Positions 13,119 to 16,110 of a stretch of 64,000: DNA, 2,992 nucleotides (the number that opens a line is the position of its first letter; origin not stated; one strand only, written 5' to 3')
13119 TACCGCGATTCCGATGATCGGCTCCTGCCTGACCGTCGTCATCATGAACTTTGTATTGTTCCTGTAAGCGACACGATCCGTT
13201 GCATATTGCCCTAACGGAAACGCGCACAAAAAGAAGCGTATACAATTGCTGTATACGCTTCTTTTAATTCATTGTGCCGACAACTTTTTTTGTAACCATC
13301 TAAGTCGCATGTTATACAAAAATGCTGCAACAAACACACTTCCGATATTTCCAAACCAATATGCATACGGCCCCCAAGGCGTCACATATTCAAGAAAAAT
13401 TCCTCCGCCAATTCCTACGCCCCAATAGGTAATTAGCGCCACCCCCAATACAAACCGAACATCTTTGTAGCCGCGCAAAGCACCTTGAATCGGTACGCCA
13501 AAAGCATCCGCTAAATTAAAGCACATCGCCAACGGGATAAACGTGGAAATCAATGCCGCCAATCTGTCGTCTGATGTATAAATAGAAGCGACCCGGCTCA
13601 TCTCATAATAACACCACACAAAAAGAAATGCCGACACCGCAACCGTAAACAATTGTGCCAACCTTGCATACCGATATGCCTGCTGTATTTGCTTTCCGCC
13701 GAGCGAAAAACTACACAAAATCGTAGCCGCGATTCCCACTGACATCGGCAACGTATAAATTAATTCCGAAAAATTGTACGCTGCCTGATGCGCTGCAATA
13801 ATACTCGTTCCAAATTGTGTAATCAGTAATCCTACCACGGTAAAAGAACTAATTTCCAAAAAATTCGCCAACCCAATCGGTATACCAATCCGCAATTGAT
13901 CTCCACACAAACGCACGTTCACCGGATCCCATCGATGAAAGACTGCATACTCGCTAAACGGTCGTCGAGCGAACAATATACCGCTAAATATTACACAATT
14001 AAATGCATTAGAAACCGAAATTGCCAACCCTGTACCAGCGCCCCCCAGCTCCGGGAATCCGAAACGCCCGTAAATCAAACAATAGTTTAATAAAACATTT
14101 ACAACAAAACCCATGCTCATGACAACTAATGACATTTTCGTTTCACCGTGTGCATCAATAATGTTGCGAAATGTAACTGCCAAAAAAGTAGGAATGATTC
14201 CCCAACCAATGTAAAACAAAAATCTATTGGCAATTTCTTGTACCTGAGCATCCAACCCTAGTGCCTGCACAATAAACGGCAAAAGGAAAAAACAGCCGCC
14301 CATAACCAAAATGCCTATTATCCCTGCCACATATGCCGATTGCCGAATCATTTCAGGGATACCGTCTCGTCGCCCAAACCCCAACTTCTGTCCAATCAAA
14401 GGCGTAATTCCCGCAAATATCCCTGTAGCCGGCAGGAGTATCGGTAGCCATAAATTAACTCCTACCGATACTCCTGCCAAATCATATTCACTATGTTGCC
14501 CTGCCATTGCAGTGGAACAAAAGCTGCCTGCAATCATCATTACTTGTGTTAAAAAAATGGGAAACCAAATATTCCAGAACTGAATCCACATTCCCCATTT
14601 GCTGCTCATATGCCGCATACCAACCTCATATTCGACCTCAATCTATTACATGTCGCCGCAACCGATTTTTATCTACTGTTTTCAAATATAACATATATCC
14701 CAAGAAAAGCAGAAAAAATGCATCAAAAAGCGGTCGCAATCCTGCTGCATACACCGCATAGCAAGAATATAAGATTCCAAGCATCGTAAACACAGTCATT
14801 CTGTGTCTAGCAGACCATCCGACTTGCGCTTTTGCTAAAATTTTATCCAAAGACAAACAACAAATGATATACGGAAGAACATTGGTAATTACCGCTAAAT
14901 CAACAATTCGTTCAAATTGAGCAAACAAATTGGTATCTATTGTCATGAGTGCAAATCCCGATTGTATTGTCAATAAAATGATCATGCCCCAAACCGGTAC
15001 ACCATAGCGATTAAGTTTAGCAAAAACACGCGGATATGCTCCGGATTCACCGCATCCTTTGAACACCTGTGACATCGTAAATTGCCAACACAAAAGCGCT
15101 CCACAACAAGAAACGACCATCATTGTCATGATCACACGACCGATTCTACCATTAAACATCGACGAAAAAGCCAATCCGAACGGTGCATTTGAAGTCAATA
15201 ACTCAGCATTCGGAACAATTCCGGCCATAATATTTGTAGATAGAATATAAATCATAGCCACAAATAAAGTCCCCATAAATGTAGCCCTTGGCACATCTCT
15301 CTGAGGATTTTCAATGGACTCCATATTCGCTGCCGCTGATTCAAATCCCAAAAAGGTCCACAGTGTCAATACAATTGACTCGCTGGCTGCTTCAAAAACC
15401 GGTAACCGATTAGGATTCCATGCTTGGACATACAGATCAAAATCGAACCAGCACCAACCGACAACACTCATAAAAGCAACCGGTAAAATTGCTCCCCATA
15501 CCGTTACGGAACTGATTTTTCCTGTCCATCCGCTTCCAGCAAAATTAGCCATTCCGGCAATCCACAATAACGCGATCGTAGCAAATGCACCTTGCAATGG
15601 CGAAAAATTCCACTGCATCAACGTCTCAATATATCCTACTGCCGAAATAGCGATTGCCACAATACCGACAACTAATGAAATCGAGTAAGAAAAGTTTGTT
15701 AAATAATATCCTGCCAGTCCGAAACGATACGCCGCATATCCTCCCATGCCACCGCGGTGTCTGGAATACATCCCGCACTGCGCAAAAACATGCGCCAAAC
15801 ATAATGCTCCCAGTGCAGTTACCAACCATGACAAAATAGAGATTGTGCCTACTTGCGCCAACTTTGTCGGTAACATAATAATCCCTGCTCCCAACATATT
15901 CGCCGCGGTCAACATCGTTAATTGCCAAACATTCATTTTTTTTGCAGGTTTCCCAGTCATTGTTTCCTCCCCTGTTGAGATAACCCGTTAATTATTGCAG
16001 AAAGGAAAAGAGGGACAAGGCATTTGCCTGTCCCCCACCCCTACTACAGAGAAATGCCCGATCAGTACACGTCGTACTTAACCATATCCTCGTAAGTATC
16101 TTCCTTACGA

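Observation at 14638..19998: Racemase + fold-III decarboxylase + two amine antiporters: candidate D-ornithine/D-lysine decarboxylation-antiport module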

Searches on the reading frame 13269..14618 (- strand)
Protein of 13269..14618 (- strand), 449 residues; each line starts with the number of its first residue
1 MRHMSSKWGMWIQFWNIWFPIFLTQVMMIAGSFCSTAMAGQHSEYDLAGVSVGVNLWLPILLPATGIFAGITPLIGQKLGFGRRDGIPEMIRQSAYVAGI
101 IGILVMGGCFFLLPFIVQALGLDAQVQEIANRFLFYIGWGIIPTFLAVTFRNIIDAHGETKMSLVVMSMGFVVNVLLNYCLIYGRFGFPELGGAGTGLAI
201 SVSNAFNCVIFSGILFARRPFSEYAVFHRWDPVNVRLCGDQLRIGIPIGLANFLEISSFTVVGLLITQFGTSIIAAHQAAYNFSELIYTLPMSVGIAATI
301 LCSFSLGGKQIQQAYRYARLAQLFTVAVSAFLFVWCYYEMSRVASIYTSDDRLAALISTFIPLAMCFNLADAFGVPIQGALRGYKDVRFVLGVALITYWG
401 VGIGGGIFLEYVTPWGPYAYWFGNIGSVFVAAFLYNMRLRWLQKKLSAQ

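Call 4: search_protein_families(library=pfam, proteins=[window:13269-14618:-])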
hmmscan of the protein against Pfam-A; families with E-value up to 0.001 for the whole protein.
window:13269-14618:- (449 aa): 1 family
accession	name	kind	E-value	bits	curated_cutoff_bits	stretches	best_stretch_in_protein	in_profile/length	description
PF01554.23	MatE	-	3.1e-54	183.4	24.9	2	20-179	1-160/161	MatE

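Call 5: search_protein_families(library=ncbifam, proteins=[window:13269-14618:-])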
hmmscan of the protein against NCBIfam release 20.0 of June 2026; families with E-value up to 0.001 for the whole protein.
window:13269-14618:- (449 aa): 7 families
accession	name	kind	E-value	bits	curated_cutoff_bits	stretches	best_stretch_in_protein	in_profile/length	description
TIGR00797.1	matE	subfamily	3.9e-72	243.3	147.4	1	20-421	1-396/396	MATE family efflux transporter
NF000263.1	MATE_multi_NorM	equivalog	3.7e-45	155.2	950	1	18-434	24-440/459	multidrug efflux MATE transporter NorM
NF001214.0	PRK00187.1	equivalog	4.8e-40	137.9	449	1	20-447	18-449/464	NorM family multidrug efflux MATE transporter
NF007562.1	PRK10189.1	equivalog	3.8e-26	91.9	465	1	6-444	21-465/470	EmmdR/YeeO family multidrug/toxin efflux MATE transporter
NF052396.1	MATE_WgkD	equivalog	1.4e-19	70.4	510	1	16-396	7-381/428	tryglysin-associated MATE efflux transporter WgkD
NF041801.1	MATE_SolL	equivalog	1.6e-14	53.5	780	1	37-423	45-430/458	solanimycin export family MATE transporter SolL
NF007130.1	PRK09575.1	equivalog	1.9e-06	27.4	445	1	52-352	43-342/435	MATE family efflux transporter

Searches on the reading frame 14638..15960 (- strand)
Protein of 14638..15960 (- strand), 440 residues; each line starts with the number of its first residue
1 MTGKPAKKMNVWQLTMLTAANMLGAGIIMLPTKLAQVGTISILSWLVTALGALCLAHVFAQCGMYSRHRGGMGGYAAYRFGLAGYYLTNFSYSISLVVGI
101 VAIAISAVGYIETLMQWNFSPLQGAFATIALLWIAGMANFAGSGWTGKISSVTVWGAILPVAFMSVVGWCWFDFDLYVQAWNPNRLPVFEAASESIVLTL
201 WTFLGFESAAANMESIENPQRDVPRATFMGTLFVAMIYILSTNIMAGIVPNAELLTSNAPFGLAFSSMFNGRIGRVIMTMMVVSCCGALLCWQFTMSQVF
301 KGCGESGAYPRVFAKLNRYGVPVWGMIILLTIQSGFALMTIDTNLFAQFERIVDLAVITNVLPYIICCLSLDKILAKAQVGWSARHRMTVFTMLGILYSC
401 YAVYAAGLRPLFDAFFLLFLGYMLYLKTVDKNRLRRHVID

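Call 4: search_protein_families(library=pfam, proteins=[window:14638-15960:-])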
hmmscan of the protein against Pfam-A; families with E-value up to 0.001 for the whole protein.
window:14638-15960:- (440 aa): 2 families
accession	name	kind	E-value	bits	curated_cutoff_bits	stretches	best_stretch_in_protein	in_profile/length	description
PF13520.12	AA_permease_2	-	8.4e-46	157.2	27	1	10-405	2-403/427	Amino acid permease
PF00324.27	AA_permease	-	8.2e-15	54.9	24.6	1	14-377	2-384/470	Amino acid permease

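Call 5: search_protein_families(library=ncbifam, proteins=[window:14638-15960:-])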
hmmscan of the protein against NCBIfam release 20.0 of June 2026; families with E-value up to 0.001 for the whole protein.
window:14638-15960:- (440 aa): 24 families
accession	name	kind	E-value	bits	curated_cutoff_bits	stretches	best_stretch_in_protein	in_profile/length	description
NF007938.0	PRK10655.1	equivalog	2.4e-176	587.3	409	1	6-429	5-428/438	putrescine-ornithine antiporter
TIGR04299.1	antiport_PotE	equivalog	2.4e-158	527.8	560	1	6-425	3-422/430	putrescine-ornithine antiporter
TIGR00905.1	2A0302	subfamily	3.4e-105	352.6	409.05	1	1-432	1-439/473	basic amino acid/polyamine antiporter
NF007929.0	PRK10644.1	equivalog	3.9e-85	286.2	574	1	6-433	7-432/445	arginine/agmatine antiporter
NF007754.0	PRK10435.1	equivalog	2e-66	224.9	585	1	6-433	4-431/443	cadaverine/lysine antiporter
TIGR04298.1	his_histam_anti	equivalog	5.1e-65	220.4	750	1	8-419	1-418/429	histidine-histamine antiporter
TIGR03810.1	arg_ornith_anti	equivalog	9.5e-33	113.6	591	1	7-429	1-431/468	arginine-ornithine antiporter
TIGR00909.1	2A0306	subfamily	4.7e-31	108.2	556.8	1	7-409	3-410/429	amino acid transporter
NF008245.0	PRK11021.1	equivalog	5.3e-21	75.1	284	1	7-405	6-396/419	L-methionine/branched-chain amino acid transporter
TIGR00911.1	2A0308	subfamily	1e-15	57.2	701.8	1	7-332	46-381/505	L-type amino acid transporter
NF053761.1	BrChAATpBcaP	equivalog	1.3e-14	54.2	690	1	6-426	21-449/460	branched-chain amino acid transporter BcaP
NF053662.1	Glu_GABA_anti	equivalog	4e-14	52.4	640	1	9-405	2-408/468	glutamate/gamma-aminobutyrate antiporter GadC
TIGR00906.1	2A0303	subfamily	5.4e-14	51.5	681.7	1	198-369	257-421/602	cationic amino acid transport permease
TIGR03813.2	Gln_GABA_anti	equivalog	1.2e-12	47.6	650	1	35-368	27-377/479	glutamine/gamma-aminobutyrate antiporter GadC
TIGR00908.1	2A0305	equivalog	1.1e-11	44.4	381.75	1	8-373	8-369/442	ethanolamine permease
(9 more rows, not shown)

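Call 40: find_homologous_proteins(query=window:14638-15960:-, max_evalue=1e-60)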
Query window:14638-15960:- (440 aa): 3699 proteins with E <= 1e-60 among 8000 candidates; the best 120 are listed.
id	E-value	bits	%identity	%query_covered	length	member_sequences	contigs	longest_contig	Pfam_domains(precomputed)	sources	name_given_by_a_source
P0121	8.4e-292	986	100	100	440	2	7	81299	PF13520.13,PF00324.28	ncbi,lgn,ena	-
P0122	1.2e-251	853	85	100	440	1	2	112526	PF13520.13,PF00324.28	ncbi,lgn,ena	-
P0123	2.4e-195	668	68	96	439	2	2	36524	PF13520.13,PF00324.28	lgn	-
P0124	5.3e-195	667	69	97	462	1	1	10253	PF13520.13,PF00324.28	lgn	-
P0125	1.3e-178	613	64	98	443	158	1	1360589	PF13520.13,PF00324.28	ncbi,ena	-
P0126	3.2e-167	575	63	98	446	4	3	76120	PF13520.13,PF00324.28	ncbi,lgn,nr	ncbi:MAG: putrescine-ornithine antiporter [Veillonellaceae bacterium]|nr:putrescine-ornithine antipo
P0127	9.9e-165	567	60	95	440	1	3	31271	PF13520.13,PF00324.28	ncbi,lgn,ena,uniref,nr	ncbi:putrescine-ornithine antiporter [uncultured Veillonella sp.]|uniref:putrescine-ornithine antipo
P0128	1.1e-163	563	59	95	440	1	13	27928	PF13520.13,PF00324.28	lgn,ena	-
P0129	1.2e-163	563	59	95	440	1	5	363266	PF13520.13,PF00324.28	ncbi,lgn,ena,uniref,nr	ncbi:putrescine-ornithine antiporter [uncultured Veillonella sp.]|uniref:putrescine-ornithine antipo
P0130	1.6e-163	563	58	98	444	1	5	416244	PF13520.13,PF00324.28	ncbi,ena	-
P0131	2.2e-163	562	62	91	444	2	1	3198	PF13520.13,PF00324.28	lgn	-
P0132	2.9e-163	562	58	95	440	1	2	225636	PF13520.13,PF00324.28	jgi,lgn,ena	-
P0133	5.4e-163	561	58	95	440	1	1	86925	PF13520.13,PF00324.28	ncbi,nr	ncbi:MAG: putrescine-ornithine antiporter [Veillonella caviae]|nr:putrescine-ornithine antiporter [V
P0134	5.9e-163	561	59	95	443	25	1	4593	PF13520.13,PF00324.28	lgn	-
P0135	5.9e-162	558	58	95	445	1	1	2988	PF13520.13,PF00324.28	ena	-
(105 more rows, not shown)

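Call 41: find_encoding_contigs(protein=P0123, flank=8000, max_places=3)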
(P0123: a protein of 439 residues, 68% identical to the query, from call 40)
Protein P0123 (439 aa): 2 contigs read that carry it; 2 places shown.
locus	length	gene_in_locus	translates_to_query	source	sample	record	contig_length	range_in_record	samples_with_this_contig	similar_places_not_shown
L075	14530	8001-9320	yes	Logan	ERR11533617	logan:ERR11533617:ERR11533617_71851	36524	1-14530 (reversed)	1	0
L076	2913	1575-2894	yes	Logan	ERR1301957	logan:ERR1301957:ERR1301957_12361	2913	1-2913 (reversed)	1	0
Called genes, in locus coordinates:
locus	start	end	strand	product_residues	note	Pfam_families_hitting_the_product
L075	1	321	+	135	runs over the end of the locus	PF11068:YlqD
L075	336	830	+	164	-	PF01782:RimM, PF05239:PRC, PF24986:PRC_RimM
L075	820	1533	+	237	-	PF01746:tRNA_m1G_MT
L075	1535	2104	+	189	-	PF09936:Methyltrn_RNA_4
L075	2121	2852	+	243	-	PF20772:TACO1_YebC_N, PF01709:Transcrip_reg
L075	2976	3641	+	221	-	PF07670:Gate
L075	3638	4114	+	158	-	PF07670:Gate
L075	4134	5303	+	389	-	PF07969:Amidohydro_3 (weak), PF01979:Amidohydro_1, PF07969:Amidohydro_3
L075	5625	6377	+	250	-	PF00106:adh_short, PF01370:Epimerase, PF08659:KR, PF13561:adh_short_C2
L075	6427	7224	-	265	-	PF03741:TerC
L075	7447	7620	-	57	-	-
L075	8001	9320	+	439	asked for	PF00324:AA_permease, PF13520:AA_permease_2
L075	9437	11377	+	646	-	PF07715:Plug, PF00593:TonB_dep_Rec_b-barrel, PF14905:OMP_b-brl_3 (weak)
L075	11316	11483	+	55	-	-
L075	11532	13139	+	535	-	PF00245:Alk_phosphatase, PF01676:Metalloenzyme (faint), PF07833:Cu_amine_oxidN1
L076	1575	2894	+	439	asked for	PF00324:AA_permease, PF13520:AA_permease_2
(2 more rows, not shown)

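Call 42: find_encoding_contigs(protein=P0125, flank=8000, max_places=3)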
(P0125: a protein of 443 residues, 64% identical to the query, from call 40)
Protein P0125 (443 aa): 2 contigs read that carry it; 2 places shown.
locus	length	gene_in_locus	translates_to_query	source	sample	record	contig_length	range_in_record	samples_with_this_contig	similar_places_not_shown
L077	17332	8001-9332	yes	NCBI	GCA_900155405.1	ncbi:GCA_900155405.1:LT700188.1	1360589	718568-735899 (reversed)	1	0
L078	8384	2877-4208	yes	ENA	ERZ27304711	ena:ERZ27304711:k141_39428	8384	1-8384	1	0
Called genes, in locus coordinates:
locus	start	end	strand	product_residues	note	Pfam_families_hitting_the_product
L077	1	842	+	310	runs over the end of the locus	PF02653:BPD_transp_2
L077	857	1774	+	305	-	PF00532:Peripla_BP_1, PF13407:Peripla_BP_4, PF13458:Peripla_BP_6 (weak), PF13377:Peripla_BP_3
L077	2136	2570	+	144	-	-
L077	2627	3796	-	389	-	PF07969:Amidohydro_3 (weak), PF01979:Amidohydro_1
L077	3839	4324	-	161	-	PF07670:Gate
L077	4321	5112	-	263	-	PF07670:Gate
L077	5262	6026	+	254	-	PF00106:adh_short, PF01370:Epimerase (weak), PF08659:KR, PF13561:adh_short_C2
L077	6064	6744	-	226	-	PF03741:TerC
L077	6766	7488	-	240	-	PF03741:TerC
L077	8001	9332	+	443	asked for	PF00324:AA_permease, PF13520:AA_permease_2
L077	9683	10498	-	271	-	PF10670:DUF4198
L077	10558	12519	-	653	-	PF07715:Plug, PF00593:TonB_dep_Rec_b-barrel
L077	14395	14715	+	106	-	-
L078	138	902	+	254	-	PF00106:adh_short, PF01370:Epimerase (weak), PF08659:KR, PF13561:adh_short_C2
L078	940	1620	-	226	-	PF03741:TerC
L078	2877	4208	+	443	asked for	PF00324:AA_permease, PF13520:AA_permease_2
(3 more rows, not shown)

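Call 43: find_encoding_contigs(protein=P0126, flank=8000, max_places=3)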
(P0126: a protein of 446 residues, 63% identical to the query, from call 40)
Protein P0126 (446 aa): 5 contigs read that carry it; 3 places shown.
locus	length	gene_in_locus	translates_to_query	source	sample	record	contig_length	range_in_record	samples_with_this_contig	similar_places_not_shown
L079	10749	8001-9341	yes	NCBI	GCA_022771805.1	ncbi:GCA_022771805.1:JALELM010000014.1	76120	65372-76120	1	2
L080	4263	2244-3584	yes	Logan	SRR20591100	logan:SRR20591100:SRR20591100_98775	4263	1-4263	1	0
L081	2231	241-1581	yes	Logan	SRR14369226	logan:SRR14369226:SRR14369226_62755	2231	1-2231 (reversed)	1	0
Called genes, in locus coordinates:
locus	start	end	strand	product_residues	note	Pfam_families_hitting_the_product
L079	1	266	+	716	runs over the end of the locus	PF03477:ATP-cone, PF13597:NRDD, PF01228:Gly_radical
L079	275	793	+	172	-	PF13353:Fer4_12, PF04055:Radical_SAM (weak)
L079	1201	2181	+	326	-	PF04392:ABC_sub_bind, PF13407:Peripla_BP_4 (weak)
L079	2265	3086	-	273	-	PF03741:TerC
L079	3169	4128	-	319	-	PF08331:QueG_DUF1730, PF12838:Fer4_7 (faint), PF13484:Fer4_16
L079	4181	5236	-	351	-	PF06414:Zeta_toxin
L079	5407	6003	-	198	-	PF02245:Pur_DNA_glyco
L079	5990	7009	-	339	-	-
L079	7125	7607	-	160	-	PF06177:QueT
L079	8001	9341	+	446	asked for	PF00324:AA_permease, PF13520:AA_permease_2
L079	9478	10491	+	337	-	PF01497:Peripla_BP_2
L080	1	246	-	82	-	?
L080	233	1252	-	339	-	-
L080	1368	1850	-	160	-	PF06177:QueT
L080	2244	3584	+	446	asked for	PF00324:AA_permease, PF13520:AA_permease_2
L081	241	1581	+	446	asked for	PF00324:AA_permease, PF13520:AA_permease_2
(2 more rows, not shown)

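Call 64: find_encoding_contigs(protein=P0121, flank=1000, max_places=8)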
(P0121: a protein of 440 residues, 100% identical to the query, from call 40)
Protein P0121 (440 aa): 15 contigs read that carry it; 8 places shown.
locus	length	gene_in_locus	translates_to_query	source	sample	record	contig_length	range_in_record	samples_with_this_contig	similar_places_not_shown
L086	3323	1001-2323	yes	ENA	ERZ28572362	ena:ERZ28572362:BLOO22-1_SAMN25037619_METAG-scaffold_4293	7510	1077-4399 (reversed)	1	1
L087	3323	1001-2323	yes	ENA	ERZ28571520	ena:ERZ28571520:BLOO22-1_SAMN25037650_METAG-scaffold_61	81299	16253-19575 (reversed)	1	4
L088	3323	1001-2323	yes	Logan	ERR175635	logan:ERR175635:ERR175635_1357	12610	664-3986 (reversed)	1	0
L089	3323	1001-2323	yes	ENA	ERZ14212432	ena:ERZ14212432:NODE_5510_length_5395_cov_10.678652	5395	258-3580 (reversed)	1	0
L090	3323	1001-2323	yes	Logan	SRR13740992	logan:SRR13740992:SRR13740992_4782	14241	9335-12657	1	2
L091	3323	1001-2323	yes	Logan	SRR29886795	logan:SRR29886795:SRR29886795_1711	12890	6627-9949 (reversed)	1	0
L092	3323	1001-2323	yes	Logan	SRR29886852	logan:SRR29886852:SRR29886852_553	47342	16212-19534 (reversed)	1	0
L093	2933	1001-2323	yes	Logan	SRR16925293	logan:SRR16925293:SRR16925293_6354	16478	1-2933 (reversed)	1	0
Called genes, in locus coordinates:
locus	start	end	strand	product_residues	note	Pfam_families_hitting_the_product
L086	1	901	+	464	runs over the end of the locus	PF00278:Orn_DAP_Arg_deC, PF01168:Ala_racemase_N, PF02784:Orn_Arg_deC_N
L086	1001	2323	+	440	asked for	PF00324:AA_permease, PF13520:AA_permease_2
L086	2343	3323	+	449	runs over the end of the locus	PF01554:MatE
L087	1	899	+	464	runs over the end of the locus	PF00278:Orn_DAP_Arg_deC, PF01168:Ala_racemase_N, PF02784:Orn_Arg_deC_N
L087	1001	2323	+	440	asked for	PF00324:AA_permease, PF13520:AA_permease_2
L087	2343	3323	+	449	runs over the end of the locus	PF01554:MatE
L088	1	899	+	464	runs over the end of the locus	PF00278:Orn_DAP_Arg_deC, PF01168:Ala_racemase_N, PF02784:Orn_Arg_deC_N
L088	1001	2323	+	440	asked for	PF00324:AA_permease, PF13520:AA_permease_2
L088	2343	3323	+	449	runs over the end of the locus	PF01554:MatE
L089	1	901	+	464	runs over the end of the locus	PF00278:Orn_DAP_Arg_deC, PF01168:Ala_racemase_N, PF02784:Orn_Arg_deC_N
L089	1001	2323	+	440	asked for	PF00324:AA_permease, PF13520:AA_permease_2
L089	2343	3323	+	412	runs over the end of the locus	?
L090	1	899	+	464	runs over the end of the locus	PF00278:Orn_DAP_Arg_deC, PF01168:Ala_racemase_N, PF02784:Orn_Arg_deC_N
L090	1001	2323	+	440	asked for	PF00324:AA_permease, PF13520:AA_permease_2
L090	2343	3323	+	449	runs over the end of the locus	PF01554:MatE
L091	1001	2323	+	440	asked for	PF00324:AA_permease, PF13520:AA_permease_2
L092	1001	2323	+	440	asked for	PF00324:AA_permease, PF13520:AA_permease_2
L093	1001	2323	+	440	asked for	PF00324:AA_permease, PF13520:AA_permease_2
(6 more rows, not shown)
